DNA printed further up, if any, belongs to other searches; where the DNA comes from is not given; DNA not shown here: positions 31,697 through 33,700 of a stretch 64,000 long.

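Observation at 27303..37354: Type IV filament operon with a complete phosphorelay embedded between the pilin and the motor, lacking secretin, alignment complex, peptidase and retraction ATPase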

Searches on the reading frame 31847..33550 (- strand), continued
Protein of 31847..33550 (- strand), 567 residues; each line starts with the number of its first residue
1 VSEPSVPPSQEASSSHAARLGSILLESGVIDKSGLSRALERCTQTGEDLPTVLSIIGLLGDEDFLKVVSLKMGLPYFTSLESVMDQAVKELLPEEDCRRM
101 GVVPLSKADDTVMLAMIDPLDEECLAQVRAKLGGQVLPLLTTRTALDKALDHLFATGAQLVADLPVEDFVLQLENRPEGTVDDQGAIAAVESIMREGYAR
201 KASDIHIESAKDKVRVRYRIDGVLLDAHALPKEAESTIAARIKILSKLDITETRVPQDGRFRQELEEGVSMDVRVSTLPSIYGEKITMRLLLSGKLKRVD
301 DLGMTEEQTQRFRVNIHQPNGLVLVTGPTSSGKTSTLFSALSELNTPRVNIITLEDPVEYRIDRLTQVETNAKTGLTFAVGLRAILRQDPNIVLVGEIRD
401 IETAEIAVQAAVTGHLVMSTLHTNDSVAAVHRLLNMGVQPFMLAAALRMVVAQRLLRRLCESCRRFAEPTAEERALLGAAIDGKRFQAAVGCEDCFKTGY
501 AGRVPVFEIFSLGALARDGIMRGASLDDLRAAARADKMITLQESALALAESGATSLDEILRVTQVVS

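Call 29: find_encoding_contigs(protein=P0021, flank=10000, max_places=1)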
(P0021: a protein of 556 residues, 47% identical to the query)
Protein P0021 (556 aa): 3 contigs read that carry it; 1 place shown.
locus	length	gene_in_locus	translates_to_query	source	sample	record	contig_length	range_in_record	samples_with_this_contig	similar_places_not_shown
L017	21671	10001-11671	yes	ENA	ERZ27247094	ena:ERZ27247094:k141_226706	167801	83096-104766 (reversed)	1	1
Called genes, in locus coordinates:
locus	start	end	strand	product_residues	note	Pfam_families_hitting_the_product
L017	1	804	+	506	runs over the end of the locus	PF00933:Glyco_hydro_3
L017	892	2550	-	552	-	PF03781:FGE-sulfatase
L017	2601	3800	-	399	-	PF07075:NamZ_N, PF20732:NamZ_C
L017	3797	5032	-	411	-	PF03562:MltA, PF06725:3D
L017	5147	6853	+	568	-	PF04773:FecR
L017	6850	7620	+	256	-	-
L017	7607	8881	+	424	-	-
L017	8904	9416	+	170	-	-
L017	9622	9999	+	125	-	PF00072:Response_reg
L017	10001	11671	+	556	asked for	PF05157:MshEN, PF00437:T2SSE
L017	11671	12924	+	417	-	PF28597:T2SSF_N, PF00482:T2SSF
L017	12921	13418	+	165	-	-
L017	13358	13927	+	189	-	-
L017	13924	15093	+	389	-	PF23981:DUF7305 (faint)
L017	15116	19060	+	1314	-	PF01590:GAF, PF08447:PAS_3, PF08448:PAS_4, PF00989:PAS, PF08447:PAS_3, PF08448:PAS_4, PF13426:PAS_9, PF08447:PAS_3, +10 more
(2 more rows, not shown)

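Call 36: search_dna_similar(query=window:31847-33550:-, collection=plasmids, mode=protein, max_rows=60, rows=spread, max_evalue=1e-20)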
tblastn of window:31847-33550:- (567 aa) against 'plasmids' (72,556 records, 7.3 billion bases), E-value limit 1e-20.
Records with a match: 3756; places in all: 3886; records where one place covers at least 80% of the query: 127.
Best place of each record, by identity: <60% 3756.
By first word of the organism name: Escherichia 2186; Salmonella 507; Pseudomonas 188; Shigella 141; Ralstonia 116; Serratia 97; Klebsiella 76; Vibrio 29; Burkholderia 27; Enterobacter 27; and 137 more.
By predicted mobility (MOB-suite, as given by PLSDB): conjugative 2574; non-mobilizable 802; mobilizable 380.
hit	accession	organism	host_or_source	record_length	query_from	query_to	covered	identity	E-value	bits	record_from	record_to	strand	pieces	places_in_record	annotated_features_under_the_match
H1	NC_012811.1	Methylorubrum extorquens AM1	-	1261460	19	567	97%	39.7%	1e-91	315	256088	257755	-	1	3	none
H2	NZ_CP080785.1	Aliiroseovarius crassostreae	-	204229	59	562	89%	35.7%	4e-76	270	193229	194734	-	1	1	GspE/PulE family protein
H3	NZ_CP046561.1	Pantoea stewartii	Zea mays var. Rugosa (Sweet corn),whole ...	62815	183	563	67%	44.4%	7e-86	298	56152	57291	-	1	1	gspE: type II secretion system ATPase GspE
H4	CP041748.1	Escherichia coli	Homo sapiens,stool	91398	182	564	68%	44.0%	2e-85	297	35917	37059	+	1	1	gspE: type II secretion system protein GspE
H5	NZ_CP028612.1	Escherichia coli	cattle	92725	182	564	68%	44.0%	2e-85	297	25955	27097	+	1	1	gspE: type II secretion system ATPase GspE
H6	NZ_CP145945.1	Escherichia coli PA2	-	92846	182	564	68%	44.0%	2e-85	297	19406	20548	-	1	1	gspE: type II secretion system ATPase GspE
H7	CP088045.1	Escherichia coli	animal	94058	182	564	68%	44.0%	2e-85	297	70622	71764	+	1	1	gspE: type II secretion system ATPase GspE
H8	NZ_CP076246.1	Escherichia coli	Rectal swab of live bovine cattle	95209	182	564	68%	44.0%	2e-85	297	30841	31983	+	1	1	gspE: type II secretion system ATPase GspE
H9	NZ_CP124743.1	Escherichia coli O157:H7 str. EDL933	Homo sapiens,feces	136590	182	564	68%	44.0%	2e-85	297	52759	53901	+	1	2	gspE: type II secretion system ATPase GspE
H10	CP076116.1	Ralstonia solanacearum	cell culture,wilting pepper (C. annuum) ...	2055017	190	563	66%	45.1%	6e-83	290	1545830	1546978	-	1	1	GspE/PulE family protein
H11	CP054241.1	Escherichia coli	Homo sapiens,bone infection of foot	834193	194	562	65%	44.7%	2e-76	271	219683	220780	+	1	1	none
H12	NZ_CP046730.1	Ralstonia syzygii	tobacco,cell culture,leaf veins ...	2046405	201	565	64%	40.7%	1e-70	254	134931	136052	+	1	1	none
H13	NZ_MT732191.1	Pseudomonas aeruginosa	-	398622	186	525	60%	37.3%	2e-47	186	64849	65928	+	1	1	ATPase, T2SS/T4P/T4SS family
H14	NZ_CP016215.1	Pseudomonas aeruginosa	Homo sapiens,sputum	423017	186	525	60%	37.0%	7e-47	184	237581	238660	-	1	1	ATPase, T2SS/T4P/T4SS family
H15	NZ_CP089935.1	Erwinia tracheiphila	Cucumis melo,cell culture,Infected ...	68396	190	511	57%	34.7%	1e-38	159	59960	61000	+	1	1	ATPase, T2SS/T4P/T4SS family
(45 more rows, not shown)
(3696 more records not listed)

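Call 41: find_related_loci(query=A1, collection=genome_contigs, flank=10000)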
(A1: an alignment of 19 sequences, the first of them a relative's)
Query A1 (567 aa) in genome_contigs; peptide patterns used: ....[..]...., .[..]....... (x = any residue, [..] = any of these).
600 stretches matched a pattern (row limit reached: there are more); 590 encode a relative of the query (tblastn E <= 1e-3); the best 80 are kept; 80 distinct loci.
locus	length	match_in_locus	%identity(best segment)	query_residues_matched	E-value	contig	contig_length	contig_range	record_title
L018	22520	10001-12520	40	19-563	9e-132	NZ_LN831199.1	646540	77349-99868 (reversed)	Paenibacillus ihuae strain GD6, whole genome shotgun sequence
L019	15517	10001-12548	43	19-562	3e-129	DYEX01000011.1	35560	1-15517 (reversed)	MAG TPA_asm: Desulfovirgula sp. isolate Tomsk_3_55_126 Tomsk_k141_3230, whole genome shotgun sequence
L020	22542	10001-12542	40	19-563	2e-128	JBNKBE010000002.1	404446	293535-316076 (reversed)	MAG: Polyangiaceae bacterium isolate F2.bin.4.strict NODE_2_length_404446_cov_8.420314, whole genome shotgun sequence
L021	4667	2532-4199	39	19-565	2e-129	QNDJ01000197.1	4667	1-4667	MAG: candidate division KSB1 bacterium isolate B21_G16 B21_Guay16_scaffold_21145, whole genome shotgun sequence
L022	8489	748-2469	40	12-563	2e-126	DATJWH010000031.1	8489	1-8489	MAG TPA_asm: Candidatus Limnocylindrales bacterium isolate SMAG_U15094 k141_3051486, whole genome shotgun sequence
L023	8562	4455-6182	40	9-563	2e-125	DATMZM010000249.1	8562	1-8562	MAG TPA_asm: Thermoanaerobaculia bacterium isolate SMAG_U11135 k141_2816535, whole genome shotgun sequence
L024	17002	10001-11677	38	19-563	1e-123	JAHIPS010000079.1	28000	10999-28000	MAG: Candidatus Omnitrophota bacterium isolate KR13_S3.mb.80 KR13_S3.mb.80_k141_337492, whole genome shotgun sequence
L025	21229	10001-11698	40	19-563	3e-123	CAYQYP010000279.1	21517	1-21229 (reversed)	MAG TPA_asm: uncultured Acidobacteriota bacterium isolate binchicken_co216_114 genome assembly, contig: k141_3547094, wh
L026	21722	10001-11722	40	8-563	4e-123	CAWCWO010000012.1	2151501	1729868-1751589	MAG: uncultured proteobacterium isolate MFD03250.bin.1.164 genome assembly, contig: contig_17717, whole genome shotgun s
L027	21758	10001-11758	39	14-565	6e-122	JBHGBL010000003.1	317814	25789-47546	MAG: Vicinamibacterales bacterium isolate SBS.BIN.101 SBSBIN101_contig_3, whole genome shotgun sequence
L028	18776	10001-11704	40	17-563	1e-121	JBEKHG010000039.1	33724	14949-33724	MAG: Candidatus Acidiferrales bacterium isolate SPRUCE 271 SPRUCE_271_39, whole genome shotgun sequence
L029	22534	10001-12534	39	12-563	3e-121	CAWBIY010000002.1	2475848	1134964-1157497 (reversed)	MAG: uncultured Acidobacteriota bacterium isolate MFD05521.bin.1.238 genome assembly, contig: contig_16491, whole genome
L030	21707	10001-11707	40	17-563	2e-121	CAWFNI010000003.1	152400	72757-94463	MAG: Candidatus Acidoferrales bacterium isolate MFD06435.bin.2.90 genome assembly, contig: contig_106681, whole genome s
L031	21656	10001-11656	39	19-562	2e-121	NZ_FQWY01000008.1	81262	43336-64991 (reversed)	Thermosyntropha lipolytica DSM 11003, whole genome shotgun sequence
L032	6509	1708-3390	37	19-565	7e-121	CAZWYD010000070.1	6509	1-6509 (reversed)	MAG TPA_asm: uncultured Planctomycetia bacterium isolate SRP077602_co2_310 genome assembly, contig: NODE_17639_length_65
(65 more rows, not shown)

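Call 82: find_encoding_contigs(protein=P0016, flank=10000, max_places=1)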
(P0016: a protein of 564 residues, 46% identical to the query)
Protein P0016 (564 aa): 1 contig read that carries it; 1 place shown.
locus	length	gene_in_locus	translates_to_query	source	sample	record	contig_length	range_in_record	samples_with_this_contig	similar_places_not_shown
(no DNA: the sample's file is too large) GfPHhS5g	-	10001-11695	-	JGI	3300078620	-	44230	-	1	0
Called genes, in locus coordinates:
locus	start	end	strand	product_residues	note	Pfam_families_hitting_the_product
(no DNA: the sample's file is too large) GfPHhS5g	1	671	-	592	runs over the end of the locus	PF07973:tRNA_SAD, PF13393:tRNA-synt_His (faint), PF00587:tRNA-synt_2b, PF03129:HGTP_anticodon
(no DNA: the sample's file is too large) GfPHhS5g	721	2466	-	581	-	PF02683:DsbD_TM (faint), PF00578:AhpC-TSA, PF08534:Redoxin, PF13905:Thioredoxin_8, PF17991:Thioredoxin_10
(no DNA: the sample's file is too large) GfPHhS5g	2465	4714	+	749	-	PF04945:YHS (weak), PF19335:HMBD, PF00122:E1-E2_ATPase, PF00702:Hydrolase, PF08282:Hydrolase_3 (faint)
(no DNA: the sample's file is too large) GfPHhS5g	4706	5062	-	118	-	-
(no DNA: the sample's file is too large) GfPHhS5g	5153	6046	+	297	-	PF00126:HTH_1, PF03466:LysR_substrate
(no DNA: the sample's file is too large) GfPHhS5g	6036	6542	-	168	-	-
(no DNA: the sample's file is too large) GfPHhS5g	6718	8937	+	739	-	PF05227:CHASE3, PF00989:PAS, PF08448:PAS_4 (weak), PF13426:PAS_9, PF00512:HisKA (weak), PF02518:HATPase_c, PF00072:Response_reg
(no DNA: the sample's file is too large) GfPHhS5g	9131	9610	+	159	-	PF01627:Hpt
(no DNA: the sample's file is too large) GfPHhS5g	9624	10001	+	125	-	PF00072:Response_reg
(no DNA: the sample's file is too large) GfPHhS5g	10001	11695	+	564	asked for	PF05157:MshEN, PF00437:T2SSE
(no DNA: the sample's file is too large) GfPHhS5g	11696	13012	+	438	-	PF28597:T2SSF_N, PF00482:T2SSF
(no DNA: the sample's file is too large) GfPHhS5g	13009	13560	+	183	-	-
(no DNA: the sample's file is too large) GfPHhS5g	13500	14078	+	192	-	-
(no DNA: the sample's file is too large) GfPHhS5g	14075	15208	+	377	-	PF23981:DUF7305 (faint)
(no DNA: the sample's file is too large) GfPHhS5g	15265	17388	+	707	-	PF01627:Hpt, PF02895:H-kinase_dim, PF02518:HATPase_c, PF01584:CheW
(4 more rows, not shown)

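Call 83: find_encoding_contigs(protein=P0013, flank=10000, max_places=1)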
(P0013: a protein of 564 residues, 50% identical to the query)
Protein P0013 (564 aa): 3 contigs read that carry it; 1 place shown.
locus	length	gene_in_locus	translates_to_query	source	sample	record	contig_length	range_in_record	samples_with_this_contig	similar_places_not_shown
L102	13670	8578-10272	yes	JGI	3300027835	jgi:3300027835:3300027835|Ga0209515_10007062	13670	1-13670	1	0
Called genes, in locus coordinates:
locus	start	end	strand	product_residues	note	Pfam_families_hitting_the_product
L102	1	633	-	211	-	?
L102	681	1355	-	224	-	PF00072:Response_reg, PF00486:Trans_reg_C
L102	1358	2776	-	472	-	PF01336:tRNA_anti-codon, PF00152:tRNA-synt_2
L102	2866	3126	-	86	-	-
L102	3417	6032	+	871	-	PF17900:Peptidase_M1_N, PF01433:Peptidase_M1, PF11838:ERAP1_C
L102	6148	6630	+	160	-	PF01590:GAF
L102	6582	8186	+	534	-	PF00512:HisKA, PF02518:HATPase_c, PF00072:Response_reg, PF01627:Hpt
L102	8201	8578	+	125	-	PF00072:Response_reg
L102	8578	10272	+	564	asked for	PF05157:MshEN, PF00437:T2SSE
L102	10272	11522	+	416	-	PF28597:T2SSF_N (weak), PF00482:T2SSF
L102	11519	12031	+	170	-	-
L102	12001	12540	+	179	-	-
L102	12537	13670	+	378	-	?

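Call 102: find_related_loci(query=P0021, collection=genome_contigs, flank=10000)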
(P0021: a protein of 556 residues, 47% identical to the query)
Query P0021 (556 aa) in genome_contigs; peptide patterns used: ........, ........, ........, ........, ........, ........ (x = any residue, [..] = any of these).
71 stretches matched a pattern; 6 encode a relative of the query (tblastn E <= 1e-3); 6 distinct loci.
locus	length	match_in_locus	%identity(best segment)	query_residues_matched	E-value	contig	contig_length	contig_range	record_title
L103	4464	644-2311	93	1-556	0e+0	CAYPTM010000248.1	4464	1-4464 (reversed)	MAG TPA_asm: uncultured Elusimicrobiales bacterium isolate binchicken_co273_59 genome assembly, contig: NODE_19150_lengt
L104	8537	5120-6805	67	1-556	0e+0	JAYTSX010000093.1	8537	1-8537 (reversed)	MAG: Elusimicrobiota bacterium isolate GFS_5282 GFS_5282_92, whole genome shotgun sequence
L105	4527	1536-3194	67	6-556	0e+0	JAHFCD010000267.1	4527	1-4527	MAG: Elusimicrobia bacterium isolate nzgw213 NODE_28292_length_4528_cov_3.049467, whole genome shotgun sequence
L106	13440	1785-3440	67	12-556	0e+0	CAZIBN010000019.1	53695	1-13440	MAG TPA_asm: uncultured Elusimicrobia sp. isolate binchicken_co186_163 genome assembly, contig: NODE_554_length_53695_co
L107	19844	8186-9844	67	6-556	0e+0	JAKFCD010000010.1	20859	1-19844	MAG: Elusimicrobiota bacterium isolate LC012 contig-124_3186, whole genome shotgun sequence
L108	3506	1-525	63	383-555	9e-71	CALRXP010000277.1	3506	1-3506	MAG: Candidatus Endomicrobium trichonymphae isolate JJ-MEM5D2-223-10-m2-bin112 genome assembly, contig: JJ-MEM5D2-223-C2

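Call 105: search_protein_families(library=pfam, proteins=[L107:12303-14861:+, L107:14876-16297:+, L107:16310-18415:+, L107:6116-7369:+, L107:4723-5520:+, L107:4210-4656:+, L107:5531-6040:+, L107:2240-3439:-, L107:16680-19067:+], max_evalue=0.01)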
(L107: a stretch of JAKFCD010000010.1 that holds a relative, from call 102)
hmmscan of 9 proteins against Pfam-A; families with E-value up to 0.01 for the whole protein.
L107:12303-14861:+ (852 aa): 3 families
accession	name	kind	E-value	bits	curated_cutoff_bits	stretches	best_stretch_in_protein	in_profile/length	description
PF11104.14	PilM_2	-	2.5e-22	79.7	27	1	345-683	2-338/340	Type IV pilus assembly protein PilM;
PF14450.12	FtsA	-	3.1e-09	37.7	31.8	1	520-638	5-96/127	Cell division protein FtsA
PF06723.19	MreB_Mbl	-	0.0057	16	27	0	481-650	115-302/327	MreB/Mbl protein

L107:14876-16297:+ (473 aa): 4 families
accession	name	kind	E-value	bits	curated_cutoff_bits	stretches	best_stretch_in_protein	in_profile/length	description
PF00263.26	Secretin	-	1.9e-45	155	27.5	1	311-467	2-167/169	Bacterial type II and III secretion system protein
PF03958.22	Secretin_N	-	1e-10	42.1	28.2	1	162-227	1-69/69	Bacterial type II/III secretion system short domain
PF21305.2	type_II_gspD_N0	-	0.00018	21.7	27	1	86-150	1-69/71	GspD-like, N0 domain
PF07660.19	STN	-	0.001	19.3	28.4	1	107-150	2-47/52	Secretin and TonB N terminus short domain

L107:16310-18415:+ (701 aa): 0 families

L107:6116-7369:+ (417 aa): 0 families

L107:4723-5520:+ (265 aa): 2 families
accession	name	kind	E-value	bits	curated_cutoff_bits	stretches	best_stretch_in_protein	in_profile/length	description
PF06750.18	A24_N_bact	-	2.1e-34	117.9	23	1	12-94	1-83/84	Bacterial Peptidase A24 N-terminal domain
PF01478.23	Peptidase_A24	-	3.4e-18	66.5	26.5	1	107-225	2-104/104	Type IV leader peptidase family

L107:4210-4656:+ (148 aa): 1 family
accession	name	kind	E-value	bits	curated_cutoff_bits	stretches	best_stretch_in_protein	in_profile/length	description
PF07963.17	N_methyl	-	5.9e-09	35.6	21.2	1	9-32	4-27/27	Prokaryotic N-terminal methylation motif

L107:5531-6040:+ (169 aa): 1 family
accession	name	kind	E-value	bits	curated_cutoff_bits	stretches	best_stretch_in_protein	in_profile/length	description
PF07963.17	N_methyl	-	2.4e-10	40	21.2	1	27-53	1-27/27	Prokaryotic N-terminal methylation motif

L107:2240-3439:- (399 aa): 3 families
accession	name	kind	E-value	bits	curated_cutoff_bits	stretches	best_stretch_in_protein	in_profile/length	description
PF01266.30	DAO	-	6.1e-55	187.6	27.9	1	7-392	1-350/353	FAD dependent oxidoreductase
PF13450.12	NAD_binding_8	-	1.1e-06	29.2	21.9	1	10-50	1-39/68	NAD(P)-binding Rossmann-like domain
PF01946.23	Thi4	-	0.0035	17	26.2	1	6-43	18-54/235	Thi4 family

L107:16680-19067:+ (795 aa): 1 family
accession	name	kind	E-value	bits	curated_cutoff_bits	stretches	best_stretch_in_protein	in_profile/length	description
PF09586.16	YfhO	-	2e-08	33.6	28.5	1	725-773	786-834/835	Bacterial membrane protein YfhO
